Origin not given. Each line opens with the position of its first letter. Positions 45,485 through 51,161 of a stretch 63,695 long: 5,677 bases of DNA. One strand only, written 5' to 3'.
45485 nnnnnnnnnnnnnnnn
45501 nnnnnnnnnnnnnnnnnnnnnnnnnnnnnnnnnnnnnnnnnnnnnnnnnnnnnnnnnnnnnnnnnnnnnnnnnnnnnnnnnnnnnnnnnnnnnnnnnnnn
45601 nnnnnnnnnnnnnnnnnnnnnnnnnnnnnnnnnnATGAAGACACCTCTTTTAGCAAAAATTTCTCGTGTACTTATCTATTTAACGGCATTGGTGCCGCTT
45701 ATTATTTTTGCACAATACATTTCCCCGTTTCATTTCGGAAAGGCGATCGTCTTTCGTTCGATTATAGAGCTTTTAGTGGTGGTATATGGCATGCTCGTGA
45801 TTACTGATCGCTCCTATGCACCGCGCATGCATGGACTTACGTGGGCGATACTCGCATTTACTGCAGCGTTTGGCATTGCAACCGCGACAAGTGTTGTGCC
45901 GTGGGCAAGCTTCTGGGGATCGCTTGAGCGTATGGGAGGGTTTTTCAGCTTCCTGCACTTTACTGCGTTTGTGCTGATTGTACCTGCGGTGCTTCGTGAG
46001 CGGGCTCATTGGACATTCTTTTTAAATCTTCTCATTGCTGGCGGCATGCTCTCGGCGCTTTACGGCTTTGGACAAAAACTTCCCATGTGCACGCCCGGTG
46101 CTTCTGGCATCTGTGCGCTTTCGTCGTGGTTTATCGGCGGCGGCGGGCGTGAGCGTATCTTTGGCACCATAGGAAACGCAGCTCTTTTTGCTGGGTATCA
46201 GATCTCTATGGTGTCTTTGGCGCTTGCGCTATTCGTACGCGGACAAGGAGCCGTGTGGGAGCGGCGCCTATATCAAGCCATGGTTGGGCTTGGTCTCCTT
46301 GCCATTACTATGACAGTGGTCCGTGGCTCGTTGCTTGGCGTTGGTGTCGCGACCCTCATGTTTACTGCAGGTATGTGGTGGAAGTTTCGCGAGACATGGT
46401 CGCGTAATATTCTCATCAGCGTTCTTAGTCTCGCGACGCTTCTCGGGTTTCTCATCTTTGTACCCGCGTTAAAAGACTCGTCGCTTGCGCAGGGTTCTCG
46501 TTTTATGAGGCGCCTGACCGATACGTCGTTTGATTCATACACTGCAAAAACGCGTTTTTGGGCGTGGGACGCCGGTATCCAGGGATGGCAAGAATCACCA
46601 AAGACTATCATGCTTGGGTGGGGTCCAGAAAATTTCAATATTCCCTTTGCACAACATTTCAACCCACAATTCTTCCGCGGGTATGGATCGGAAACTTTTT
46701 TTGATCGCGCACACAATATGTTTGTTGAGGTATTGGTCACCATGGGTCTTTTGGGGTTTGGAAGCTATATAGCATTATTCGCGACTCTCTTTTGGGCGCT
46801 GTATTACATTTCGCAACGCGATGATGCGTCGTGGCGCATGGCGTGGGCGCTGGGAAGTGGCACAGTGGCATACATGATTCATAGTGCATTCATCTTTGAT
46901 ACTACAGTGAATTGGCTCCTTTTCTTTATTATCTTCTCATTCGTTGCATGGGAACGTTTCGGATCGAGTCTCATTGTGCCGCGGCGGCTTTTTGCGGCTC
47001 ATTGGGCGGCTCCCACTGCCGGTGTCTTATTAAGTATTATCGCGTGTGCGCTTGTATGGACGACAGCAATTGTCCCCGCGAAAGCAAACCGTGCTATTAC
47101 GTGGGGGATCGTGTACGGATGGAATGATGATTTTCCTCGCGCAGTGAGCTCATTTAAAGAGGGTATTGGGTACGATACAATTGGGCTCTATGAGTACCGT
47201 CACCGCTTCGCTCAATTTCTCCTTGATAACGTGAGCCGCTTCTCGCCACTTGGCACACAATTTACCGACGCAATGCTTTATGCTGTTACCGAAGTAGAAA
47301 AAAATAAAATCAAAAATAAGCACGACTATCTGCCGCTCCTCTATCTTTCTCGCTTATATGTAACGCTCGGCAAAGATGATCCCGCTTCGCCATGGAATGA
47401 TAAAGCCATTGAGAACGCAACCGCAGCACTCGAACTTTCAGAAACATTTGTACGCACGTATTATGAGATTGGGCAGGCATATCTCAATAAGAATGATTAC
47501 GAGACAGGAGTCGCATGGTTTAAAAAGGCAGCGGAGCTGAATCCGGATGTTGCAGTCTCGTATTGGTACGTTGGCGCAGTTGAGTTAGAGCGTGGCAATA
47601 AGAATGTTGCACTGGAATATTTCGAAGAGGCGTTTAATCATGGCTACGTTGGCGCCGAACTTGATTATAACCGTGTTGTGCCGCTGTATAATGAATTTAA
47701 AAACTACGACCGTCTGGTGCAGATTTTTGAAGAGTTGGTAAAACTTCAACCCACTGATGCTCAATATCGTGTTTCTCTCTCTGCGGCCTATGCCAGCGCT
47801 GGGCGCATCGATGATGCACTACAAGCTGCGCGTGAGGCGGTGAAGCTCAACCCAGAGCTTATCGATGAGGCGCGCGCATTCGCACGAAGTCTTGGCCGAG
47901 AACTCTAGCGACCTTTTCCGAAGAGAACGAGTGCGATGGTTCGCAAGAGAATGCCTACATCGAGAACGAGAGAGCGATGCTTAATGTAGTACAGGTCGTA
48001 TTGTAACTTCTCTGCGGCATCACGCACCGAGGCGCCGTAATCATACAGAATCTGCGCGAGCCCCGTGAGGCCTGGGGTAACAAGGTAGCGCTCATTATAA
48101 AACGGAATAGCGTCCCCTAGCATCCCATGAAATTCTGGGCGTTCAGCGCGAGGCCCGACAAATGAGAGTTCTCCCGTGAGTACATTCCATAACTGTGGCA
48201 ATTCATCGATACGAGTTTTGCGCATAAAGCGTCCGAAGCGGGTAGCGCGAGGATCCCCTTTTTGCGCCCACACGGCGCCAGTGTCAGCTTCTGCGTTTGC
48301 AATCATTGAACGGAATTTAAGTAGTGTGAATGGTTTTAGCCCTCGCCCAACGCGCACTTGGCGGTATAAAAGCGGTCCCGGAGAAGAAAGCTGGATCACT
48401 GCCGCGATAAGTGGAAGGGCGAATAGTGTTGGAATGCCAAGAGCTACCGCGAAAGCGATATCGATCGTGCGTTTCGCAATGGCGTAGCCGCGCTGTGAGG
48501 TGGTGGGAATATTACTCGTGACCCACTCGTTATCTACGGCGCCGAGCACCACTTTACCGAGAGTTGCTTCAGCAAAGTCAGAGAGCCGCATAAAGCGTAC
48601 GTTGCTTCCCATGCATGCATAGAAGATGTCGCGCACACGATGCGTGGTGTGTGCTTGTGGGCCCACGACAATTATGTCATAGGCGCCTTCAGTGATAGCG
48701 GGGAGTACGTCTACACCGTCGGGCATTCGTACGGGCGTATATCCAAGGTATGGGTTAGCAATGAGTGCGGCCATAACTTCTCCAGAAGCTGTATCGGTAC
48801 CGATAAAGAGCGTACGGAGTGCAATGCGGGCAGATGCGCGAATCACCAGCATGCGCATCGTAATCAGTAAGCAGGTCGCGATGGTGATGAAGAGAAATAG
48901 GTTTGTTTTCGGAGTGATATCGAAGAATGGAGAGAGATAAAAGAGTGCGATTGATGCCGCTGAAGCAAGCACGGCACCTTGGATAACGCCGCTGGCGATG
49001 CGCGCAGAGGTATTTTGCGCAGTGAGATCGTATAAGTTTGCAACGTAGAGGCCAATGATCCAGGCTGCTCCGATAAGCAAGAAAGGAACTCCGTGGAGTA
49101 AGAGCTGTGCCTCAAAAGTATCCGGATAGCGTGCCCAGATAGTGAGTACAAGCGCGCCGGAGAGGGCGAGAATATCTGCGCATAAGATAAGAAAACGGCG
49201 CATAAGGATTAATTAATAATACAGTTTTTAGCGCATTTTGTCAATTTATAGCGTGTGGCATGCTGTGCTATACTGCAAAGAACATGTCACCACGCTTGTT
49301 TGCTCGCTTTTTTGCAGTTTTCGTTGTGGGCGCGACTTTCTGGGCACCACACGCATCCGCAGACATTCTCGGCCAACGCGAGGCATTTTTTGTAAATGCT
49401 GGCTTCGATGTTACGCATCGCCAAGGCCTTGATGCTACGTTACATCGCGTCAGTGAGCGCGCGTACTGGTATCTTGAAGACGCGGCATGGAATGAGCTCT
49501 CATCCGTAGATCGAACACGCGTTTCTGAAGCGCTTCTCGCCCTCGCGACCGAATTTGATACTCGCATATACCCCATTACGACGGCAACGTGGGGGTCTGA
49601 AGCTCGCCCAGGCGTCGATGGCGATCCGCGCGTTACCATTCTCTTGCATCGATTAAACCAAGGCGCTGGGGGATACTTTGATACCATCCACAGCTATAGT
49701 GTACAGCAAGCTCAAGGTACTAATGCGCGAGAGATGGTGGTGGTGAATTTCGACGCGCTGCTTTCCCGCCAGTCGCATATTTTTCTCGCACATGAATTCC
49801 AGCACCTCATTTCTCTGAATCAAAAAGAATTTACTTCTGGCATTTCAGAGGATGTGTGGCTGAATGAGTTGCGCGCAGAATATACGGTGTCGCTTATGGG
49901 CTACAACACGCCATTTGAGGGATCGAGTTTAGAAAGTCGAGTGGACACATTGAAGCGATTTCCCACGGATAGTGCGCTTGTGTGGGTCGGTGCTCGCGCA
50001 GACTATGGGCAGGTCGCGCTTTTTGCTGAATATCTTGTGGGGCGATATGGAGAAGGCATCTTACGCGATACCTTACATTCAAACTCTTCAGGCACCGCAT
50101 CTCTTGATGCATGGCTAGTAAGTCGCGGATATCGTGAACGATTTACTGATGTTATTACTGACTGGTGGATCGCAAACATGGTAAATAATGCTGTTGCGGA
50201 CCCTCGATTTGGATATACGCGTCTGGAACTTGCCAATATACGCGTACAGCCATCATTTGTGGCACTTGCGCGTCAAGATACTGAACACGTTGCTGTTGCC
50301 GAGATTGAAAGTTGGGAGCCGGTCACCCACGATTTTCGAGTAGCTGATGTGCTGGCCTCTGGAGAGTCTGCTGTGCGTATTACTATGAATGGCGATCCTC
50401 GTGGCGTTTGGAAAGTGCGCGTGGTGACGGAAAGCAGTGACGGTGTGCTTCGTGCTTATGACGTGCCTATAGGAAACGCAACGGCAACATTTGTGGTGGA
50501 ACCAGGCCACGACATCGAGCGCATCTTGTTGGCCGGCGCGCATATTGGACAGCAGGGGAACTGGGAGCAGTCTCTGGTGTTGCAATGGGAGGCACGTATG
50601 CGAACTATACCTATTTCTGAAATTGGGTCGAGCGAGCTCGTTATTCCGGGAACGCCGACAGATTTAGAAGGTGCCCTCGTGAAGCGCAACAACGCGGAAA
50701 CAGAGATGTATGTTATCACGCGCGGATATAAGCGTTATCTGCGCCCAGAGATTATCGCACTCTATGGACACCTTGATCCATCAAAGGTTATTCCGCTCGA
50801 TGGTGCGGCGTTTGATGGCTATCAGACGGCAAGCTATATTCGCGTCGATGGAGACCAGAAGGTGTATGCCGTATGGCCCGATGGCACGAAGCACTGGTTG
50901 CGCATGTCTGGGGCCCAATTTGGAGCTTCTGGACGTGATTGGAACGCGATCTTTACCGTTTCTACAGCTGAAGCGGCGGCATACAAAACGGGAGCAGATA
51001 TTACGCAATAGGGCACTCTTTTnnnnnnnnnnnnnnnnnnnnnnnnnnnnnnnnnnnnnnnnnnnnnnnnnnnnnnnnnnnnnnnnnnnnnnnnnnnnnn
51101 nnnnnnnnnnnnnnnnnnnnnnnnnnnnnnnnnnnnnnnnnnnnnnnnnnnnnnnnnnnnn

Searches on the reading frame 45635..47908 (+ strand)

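Call 38: search_protein_families(library=pfam, proteins=[window:45635-47908:+], max_evalue=0.001)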
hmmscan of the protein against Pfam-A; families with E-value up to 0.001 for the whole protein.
window:45635-47908:+ (757 aa): 12 families
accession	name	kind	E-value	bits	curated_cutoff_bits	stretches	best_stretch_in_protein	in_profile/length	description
PF07719.23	TPR_2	-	1.4e-14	53.3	27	1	607-638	2-33/34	Tetratricopeptide repeat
PF13181.12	TPR_8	-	7.2e-14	51.1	25.7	1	607-638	2-33/34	Tetratricopeptide repeat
PF00515.34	TPR_1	-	1.1e-12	47.7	27.8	1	607-638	2-33/34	Tetratricopeptide repeat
PF04932.20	Wzy_C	-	1.9e-12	47.7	31.7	1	216-378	2-148/149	O-Antigen ligase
PF13424.12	TPR_12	-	1.7e-10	41.4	30.1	1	607-667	4-72/77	Tetratricopeptide repeat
PF13428.12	TPR_14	-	4.3e-09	36.6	23.5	0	714-741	6-33/44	Tetratricopeptide repeat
PF13414.12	TPR_11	-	1.9e-08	34.3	26.8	0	613-649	1-37/42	TPR repeat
PF13432.12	TPR_16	-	2.6e-08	34.6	32.7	0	697-740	19-62/65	Tetratricopeptide repeat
PF13431.12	TPR_17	-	4.5e-08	33.2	24.4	0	597-625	4-32/34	Tetratricopeptide repeat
PF14559.12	TPR_19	-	4.7e-06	27.3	25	0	695-741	11-57/68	Tetratricopeptide repeat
PF13374.12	TPR_10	-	0.00021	21.6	27.5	0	711-737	4-30/42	Tetratricopeptide repeat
PF12895.13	ANAPC3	-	0.00054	20.6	27.2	0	690-753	4-66/82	Anaphase-promoting complex, cyclosome, subunit 3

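Call 63: search_protein_families(library=ncbifam, proteins=[window:45635-47908:+], max_evalue=0.001)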
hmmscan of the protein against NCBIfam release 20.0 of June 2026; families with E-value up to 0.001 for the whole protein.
window:45635-47908:+ (757 aa): 13 families
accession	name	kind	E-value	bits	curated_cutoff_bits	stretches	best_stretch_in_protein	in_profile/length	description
NF040959.1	MamA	equivalog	2.3e-14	53.3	200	2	588-636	155-203/204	magnetosome protein MamA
TIGR02917.1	PEP_TPR_lipo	equivalog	3.1e-10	38.6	312.2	1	590-740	347-598/899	XrtA/PEP-CTERM system TPR-repeat protein PrsT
TIGR02552.1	LcrH_SycD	equivalog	1.8e-07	30.9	104.8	0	689-739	32-82/136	SycD/LcrH family type III secretion system chaperone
TIGR00990.1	3a0801s09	subfamily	3.1e-07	29.4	757.25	1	591-744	316-468/615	mitochondrial import receptor subunit TOM70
NF047558.1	TPR_END_plus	domain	1.2e-06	28.4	32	0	715-747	5-37/56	TPR end-of-group domain-containing protein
NF047371.1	FlcA_CTERM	equivalog_domain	3.4e-06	25.8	300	0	578-727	360-525/646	periplasmic flagellar collar protein FlcA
NF008757.0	PRK11788.1-5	equivalog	1e-05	24.9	363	1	600-742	174-315/388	lipopolysaccharide assembly protein LapB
NF008756.0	PRK11788.1-4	equivalog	3.7e-05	22.9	474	0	569-639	177-247/389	lipopolysaccharide assembly protein LapB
NF033762.1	social_mot_Tgl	equivalog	4.9e-05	22.8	225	0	589-664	153-228/252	social motility TPR repeat lipoprotein Tgl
NF033920.0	C39_PA2778_fam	equivalog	7.4e-05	22.3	150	0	603-668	187-252/255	PA2778 family cysteine peptidase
TIGR02521.1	type_IV_pilW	equivalog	0.00013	21.6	154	0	603-668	28-93/234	type IV pilus biogenesis/stability protein PilW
NF033758.1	gliding_GltE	equivalog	0.00013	21.1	225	1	620-744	66-189/411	adventurous gliding motility TPR repeat lipoprotein GltE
TIGR04510.1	mod_pep_cyc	subfamily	0.0006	18.4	400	1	609-742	401-534/814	putative peptide modification system cyclase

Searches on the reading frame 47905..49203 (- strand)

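Call 38: search_protein_families(library=pfam, proteins=[window:47905-49203:-], max_evalue=0.001)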
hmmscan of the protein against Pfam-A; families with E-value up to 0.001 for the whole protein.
window:47905-49203:- (432 aa): 1 family
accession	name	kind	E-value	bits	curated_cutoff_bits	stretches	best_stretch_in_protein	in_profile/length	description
PF02397.22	Bac_transf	-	2.8e-59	200.1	27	1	244-427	1-178/179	Bacterial sugar transferase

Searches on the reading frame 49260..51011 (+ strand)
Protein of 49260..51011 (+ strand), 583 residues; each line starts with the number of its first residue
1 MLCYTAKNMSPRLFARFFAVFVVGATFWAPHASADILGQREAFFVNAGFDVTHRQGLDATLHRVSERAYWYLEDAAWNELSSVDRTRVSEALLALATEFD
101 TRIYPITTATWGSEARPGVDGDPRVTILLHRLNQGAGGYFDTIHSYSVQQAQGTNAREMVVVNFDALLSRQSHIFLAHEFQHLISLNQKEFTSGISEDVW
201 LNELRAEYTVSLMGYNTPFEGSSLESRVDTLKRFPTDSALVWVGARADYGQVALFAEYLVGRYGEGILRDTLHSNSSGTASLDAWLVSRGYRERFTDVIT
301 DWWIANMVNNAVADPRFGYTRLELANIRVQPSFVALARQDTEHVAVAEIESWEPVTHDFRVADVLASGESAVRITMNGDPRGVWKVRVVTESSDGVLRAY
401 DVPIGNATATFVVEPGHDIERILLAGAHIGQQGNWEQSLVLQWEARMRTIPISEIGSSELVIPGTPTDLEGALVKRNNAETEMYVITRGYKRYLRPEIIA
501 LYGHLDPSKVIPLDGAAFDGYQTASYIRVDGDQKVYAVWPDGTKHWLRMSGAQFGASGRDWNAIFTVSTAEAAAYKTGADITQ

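Call 38: search_protein_families(library=pfam, proteins=[window:49260-51011:+], max_evalue=0.001)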
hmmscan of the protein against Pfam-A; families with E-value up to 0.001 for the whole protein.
window:49260-51011:+ (583 aa): 0 families

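Call 63: search_protein_families(library=ncbifam, proteins=[window:49260-51011:+], max_evalue=0.001)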
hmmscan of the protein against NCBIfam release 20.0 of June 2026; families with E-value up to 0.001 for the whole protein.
window:49260-51011:+ (583 aa): 0 families

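Call 74: search_protein_families(library=pfam, proteins=[window:49260-51011:+], max_evalue=1)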
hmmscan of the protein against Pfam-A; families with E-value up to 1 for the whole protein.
window:49260-51011:+ (583 aa): 1 family
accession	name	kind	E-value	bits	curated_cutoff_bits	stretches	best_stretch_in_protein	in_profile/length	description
PF17962.7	bMG6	-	0.075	13.6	23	1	46-112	25-89/112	Bacterial macroglobulin domain 6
